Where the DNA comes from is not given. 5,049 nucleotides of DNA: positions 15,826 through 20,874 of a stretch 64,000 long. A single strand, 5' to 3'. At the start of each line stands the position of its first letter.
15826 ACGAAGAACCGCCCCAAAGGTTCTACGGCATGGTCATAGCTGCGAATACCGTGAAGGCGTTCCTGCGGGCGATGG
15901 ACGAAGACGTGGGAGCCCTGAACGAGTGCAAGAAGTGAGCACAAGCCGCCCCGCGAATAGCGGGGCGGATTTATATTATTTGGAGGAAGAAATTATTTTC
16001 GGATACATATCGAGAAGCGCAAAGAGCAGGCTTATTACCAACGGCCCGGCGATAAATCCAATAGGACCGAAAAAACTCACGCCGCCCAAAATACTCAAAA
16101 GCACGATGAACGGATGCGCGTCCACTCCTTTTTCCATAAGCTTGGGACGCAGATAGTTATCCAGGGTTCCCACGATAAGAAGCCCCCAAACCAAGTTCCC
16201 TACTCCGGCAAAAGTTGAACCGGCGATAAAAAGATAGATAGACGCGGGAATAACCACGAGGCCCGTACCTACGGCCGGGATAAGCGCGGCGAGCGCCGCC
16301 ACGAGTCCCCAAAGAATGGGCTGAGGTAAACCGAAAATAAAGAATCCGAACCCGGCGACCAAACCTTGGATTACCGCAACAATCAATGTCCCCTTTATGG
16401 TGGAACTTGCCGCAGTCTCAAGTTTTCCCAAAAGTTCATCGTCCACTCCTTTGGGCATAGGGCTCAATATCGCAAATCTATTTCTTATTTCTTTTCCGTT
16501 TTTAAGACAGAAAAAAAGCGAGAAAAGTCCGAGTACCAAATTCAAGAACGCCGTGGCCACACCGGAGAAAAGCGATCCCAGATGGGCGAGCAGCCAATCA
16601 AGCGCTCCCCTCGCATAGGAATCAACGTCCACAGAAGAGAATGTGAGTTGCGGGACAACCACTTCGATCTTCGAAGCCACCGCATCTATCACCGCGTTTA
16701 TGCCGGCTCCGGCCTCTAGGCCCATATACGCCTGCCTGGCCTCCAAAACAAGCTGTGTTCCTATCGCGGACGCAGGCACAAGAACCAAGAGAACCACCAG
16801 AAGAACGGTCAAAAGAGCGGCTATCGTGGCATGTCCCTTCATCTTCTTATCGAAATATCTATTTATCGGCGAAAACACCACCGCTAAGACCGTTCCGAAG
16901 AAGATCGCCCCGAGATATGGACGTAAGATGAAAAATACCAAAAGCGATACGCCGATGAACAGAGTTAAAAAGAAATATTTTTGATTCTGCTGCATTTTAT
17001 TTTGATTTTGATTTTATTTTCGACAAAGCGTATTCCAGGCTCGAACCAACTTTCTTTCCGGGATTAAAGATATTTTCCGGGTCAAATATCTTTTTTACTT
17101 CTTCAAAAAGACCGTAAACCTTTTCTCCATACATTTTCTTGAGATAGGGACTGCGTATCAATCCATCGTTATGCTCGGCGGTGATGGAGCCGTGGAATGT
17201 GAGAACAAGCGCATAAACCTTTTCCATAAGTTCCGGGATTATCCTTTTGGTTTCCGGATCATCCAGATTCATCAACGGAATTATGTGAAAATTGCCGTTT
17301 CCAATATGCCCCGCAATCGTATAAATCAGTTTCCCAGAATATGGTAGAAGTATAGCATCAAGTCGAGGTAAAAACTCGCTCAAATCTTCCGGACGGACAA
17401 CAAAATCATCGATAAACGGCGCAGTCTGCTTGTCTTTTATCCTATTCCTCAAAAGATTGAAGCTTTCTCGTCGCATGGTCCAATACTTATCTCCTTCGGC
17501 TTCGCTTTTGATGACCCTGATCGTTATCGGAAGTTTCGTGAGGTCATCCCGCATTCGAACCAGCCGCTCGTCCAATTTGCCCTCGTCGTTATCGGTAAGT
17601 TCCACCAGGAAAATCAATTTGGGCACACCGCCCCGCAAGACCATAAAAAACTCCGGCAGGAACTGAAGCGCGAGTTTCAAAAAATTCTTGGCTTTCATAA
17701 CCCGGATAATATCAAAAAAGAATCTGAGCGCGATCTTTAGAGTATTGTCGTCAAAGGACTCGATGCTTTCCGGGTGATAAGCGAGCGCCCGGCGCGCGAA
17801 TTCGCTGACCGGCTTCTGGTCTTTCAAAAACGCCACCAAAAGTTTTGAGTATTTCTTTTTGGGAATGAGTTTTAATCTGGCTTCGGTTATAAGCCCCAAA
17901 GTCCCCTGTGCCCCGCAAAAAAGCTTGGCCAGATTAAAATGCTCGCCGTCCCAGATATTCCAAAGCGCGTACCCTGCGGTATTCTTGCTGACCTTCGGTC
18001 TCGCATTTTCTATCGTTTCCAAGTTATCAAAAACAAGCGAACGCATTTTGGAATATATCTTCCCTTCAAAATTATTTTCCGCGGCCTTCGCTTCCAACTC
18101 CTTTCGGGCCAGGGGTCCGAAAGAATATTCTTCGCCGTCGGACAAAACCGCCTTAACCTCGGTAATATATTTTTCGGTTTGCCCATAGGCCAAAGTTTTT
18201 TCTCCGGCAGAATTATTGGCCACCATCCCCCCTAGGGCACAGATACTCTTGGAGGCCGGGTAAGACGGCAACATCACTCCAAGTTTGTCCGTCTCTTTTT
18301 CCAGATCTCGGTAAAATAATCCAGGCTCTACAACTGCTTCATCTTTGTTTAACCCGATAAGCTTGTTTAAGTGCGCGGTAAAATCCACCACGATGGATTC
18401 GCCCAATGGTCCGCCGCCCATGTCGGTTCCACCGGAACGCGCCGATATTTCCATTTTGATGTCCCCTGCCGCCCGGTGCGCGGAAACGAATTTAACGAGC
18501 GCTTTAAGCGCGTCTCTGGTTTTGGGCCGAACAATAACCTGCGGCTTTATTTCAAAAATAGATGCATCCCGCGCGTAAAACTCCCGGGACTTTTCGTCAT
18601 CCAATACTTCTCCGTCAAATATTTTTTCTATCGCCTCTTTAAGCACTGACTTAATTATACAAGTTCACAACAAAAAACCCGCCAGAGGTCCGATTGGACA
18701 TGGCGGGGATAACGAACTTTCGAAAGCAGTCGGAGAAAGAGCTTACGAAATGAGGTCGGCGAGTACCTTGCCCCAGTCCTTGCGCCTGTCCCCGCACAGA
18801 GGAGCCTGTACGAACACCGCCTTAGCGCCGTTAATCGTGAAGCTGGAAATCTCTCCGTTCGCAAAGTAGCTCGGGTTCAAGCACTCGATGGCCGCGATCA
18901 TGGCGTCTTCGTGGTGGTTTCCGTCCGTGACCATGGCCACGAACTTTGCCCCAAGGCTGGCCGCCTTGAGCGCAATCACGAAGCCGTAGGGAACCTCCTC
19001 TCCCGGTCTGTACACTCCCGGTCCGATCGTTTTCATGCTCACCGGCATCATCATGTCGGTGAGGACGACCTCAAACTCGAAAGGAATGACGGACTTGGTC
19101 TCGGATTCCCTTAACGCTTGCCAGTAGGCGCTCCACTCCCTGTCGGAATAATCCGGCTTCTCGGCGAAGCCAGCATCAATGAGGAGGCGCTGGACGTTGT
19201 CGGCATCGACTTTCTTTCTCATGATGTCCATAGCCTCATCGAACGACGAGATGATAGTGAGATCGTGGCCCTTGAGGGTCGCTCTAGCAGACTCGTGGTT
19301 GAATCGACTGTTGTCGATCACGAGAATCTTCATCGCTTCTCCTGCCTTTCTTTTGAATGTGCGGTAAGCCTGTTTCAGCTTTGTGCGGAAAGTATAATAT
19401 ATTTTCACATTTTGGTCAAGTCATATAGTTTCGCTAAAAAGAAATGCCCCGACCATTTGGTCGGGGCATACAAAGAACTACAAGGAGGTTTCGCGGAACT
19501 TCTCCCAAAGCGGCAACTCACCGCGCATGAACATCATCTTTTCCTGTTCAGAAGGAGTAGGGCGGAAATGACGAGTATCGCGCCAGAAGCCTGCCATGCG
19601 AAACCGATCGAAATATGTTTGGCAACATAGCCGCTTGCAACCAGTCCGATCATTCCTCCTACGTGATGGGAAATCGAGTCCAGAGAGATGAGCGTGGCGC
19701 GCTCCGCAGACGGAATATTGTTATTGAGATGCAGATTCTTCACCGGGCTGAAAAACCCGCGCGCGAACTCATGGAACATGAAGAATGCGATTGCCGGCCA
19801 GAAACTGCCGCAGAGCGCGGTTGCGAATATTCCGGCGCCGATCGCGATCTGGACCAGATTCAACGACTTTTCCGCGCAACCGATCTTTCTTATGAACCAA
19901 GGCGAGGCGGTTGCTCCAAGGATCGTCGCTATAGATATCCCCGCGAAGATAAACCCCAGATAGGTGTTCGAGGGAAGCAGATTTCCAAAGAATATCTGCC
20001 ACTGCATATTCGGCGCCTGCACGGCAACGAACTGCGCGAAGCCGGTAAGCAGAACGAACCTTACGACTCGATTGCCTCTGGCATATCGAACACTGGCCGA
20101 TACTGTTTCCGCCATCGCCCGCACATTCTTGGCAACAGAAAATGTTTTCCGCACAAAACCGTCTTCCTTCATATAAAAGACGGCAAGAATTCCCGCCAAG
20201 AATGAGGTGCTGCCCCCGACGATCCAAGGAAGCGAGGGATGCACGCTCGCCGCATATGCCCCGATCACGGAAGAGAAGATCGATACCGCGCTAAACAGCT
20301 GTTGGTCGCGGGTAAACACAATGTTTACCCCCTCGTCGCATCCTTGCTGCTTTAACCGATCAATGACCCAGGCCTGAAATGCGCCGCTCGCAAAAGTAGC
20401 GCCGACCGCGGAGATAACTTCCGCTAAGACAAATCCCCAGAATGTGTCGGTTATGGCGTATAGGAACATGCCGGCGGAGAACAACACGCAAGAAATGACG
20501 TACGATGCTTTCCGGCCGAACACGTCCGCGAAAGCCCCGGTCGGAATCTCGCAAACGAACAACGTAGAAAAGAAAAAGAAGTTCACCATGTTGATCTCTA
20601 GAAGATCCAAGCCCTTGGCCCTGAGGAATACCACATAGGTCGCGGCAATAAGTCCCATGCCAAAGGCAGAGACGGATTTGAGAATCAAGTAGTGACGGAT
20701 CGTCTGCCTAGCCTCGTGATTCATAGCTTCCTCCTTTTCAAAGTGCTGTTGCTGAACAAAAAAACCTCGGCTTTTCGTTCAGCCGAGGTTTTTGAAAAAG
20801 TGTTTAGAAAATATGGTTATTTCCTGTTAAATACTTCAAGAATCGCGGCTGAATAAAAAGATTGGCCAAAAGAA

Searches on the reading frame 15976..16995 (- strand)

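Call 20: search_protein_families(library=pfam, proteins=[window:15976-16995:-], max_evalue=0.0001)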
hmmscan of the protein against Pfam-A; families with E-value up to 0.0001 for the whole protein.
window:15976-16995:- (339 aa): 1 family
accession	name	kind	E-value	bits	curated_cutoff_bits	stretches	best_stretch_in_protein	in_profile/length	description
PF01594.21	AI-2E_transport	-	4.8e-47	161.2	34.3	1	10-331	4-326/327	AI-2E family transporter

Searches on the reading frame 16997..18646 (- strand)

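Call 20: search_protein_families(library=pfam, proteins=[window:16997-18646:-], max_evalue=0.0001)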
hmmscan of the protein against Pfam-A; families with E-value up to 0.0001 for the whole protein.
window:16997-18646:- (549 aa): 2 families
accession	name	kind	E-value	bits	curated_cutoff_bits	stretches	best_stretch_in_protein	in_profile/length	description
PF02913.24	FAD-oxidase_C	-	2.1e-38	132.9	21.2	1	269-531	7-247/248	FAD linked oxidases, C-terminal domain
PF01565.28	FAD_binding_4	-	9e-25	87.4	26.4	1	35-173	1-135/139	FAD binding domain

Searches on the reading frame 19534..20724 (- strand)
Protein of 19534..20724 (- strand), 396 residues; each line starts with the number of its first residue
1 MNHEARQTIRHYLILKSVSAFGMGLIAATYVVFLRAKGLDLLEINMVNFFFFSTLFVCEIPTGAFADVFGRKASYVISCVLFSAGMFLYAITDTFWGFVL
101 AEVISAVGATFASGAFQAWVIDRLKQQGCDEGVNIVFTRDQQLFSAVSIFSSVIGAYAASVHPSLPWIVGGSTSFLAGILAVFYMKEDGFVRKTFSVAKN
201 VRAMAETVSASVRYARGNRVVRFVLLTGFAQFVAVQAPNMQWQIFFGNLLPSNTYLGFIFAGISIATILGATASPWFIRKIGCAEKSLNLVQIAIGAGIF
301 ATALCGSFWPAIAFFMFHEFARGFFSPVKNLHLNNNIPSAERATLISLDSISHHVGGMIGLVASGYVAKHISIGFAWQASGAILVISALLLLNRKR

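Call 20: search_protein_families(library=pfam, proteins=[window:19534-20724:-], max_evalue=0.0001)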
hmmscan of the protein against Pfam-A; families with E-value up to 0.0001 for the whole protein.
window:19534-20724:- (396 aa): 2 families
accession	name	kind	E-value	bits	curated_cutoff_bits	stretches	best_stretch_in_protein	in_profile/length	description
PF07690.21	MFS_1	-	3.1e-22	79.4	33.4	2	16-282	5-266/347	Major Facilitator Superfamily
PF05977.19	MFS_3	-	3.3e-07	29.6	27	1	55-393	58-392/524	Transmembrane secretion effector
